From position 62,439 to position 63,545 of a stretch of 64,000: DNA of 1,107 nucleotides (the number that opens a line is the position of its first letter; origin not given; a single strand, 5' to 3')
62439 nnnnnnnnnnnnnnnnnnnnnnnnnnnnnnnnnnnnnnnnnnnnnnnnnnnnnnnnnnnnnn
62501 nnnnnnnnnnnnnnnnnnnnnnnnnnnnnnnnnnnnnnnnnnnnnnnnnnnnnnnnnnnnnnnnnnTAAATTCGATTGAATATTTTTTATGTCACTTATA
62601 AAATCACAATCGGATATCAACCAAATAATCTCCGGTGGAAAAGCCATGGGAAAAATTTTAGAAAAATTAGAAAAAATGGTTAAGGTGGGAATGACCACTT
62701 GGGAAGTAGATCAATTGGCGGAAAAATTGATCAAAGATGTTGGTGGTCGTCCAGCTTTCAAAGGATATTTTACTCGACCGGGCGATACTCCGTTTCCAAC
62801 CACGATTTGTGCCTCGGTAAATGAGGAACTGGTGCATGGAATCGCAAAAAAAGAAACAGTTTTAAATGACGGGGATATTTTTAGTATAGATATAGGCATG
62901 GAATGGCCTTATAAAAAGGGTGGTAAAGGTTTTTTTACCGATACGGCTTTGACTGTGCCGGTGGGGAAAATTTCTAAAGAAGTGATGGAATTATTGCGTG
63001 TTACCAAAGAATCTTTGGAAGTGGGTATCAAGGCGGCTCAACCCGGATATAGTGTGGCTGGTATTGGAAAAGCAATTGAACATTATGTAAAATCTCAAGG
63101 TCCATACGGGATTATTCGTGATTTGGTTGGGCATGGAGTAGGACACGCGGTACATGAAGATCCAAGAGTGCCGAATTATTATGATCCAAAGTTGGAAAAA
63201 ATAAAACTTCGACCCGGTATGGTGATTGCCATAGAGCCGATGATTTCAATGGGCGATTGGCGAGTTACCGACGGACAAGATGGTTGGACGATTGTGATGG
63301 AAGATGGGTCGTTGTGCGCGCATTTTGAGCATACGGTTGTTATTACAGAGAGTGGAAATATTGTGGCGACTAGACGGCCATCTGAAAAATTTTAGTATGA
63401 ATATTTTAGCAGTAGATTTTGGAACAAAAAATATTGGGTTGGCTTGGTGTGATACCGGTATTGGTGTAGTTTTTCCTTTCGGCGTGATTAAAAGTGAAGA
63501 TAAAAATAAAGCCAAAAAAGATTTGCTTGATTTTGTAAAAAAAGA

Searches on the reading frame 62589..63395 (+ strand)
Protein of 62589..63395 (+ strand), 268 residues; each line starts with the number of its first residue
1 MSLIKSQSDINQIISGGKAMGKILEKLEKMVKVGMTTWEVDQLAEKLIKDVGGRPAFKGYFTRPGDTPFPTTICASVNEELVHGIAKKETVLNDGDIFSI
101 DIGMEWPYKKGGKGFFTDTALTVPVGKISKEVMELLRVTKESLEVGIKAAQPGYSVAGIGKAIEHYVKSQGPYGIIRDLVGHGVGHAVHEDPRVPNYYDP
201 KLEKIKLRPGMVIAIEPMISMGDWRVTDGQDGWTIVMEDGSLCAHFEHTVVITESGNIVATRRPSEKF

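Call 54: find_encoding_contigs(protein=window:62589-63395:+, flank=10000, max_places=4)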
Protein window:62589-63395:+ (268 aa): 3 contigs read that carry it; 2 places shown.
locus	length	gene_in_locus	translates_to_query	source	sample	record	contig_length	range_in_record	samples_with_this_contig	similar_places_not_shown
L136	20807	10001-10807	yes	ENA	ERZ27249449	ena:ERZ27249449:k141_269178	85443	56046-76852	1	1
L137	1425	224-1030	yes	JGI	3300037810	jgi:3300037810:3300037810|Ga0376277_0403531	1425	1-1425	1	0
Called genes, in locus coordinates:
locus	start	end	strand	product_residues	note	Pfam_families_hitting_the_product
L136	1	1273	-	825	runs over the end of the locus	PF13196:DUF4012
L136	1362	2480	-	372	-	PF13439:Glyco_transf_4, PF13579:Glyco_trans_4_4 (weak), PF20706:GT4-conflict, PF00534:Glycos_transf_1, PF13692:Glyco_trans_1_4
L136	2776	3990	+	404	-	PF05239:PRC (faint), PF03448:MgtE_N, PF00571:CBS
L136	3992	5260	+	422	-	PF01566:Nramp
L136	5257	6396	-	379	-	PF13439:Glyco_transf_4, PF20706:GT4-conflict, PF00534:Glycos_transf_1, PF13692:Glyco_trans_1_4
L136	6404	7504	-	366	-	PF13439:Glyco_transf_4, PF00534:Glycos_transf_1, PF13692:Glyco_trans_1_4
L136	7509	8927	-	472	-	PF13727:CoA_binding_3, PF02397:Bac_transf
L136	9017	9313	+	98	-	-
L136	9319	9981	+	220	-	PF00406:ADK, PF02224:Cytidylate_kin (weak), PF06414:Zeta_toxin (faint), PF13189:Cytidylate_kin2 (weak), PF13238:AAA_18, PF13671:AAA_33, PF13207:AAA_17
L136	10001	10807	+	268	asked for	PF00557:Peptidase_M24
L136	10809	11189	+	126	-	PF03652:RuvX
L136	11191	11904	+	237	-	PF11967:RecO_N, PF02565:RecO_C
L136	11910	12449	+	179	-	PF02677:QueH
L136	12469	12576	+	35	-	-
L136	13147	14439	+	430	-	PF01336:tRNA_anti-codon, PF00152:tRNA-synt_2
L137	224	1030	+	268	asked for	PF00557:Peptidase_M24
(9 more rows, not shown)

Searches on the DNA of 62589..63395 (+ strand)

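Call 70: search_rna_families(source=L136, start=12400, end=13200, threshold=evalue, max_evalue=0.01)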
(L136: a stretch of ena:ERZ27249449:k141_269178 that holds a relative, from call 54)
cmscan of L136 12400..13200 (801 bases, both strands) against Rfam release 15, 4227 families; matches with E-value up to 0.01: 1.
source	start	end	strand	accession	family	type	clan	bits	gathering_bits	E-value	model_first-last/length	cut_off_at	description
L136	12722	12827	-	RF02434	SpF39_sRNA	Gene; sRNA;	-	35.6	60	0.0086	1-109/109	no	Streptococcus sRNA SpF39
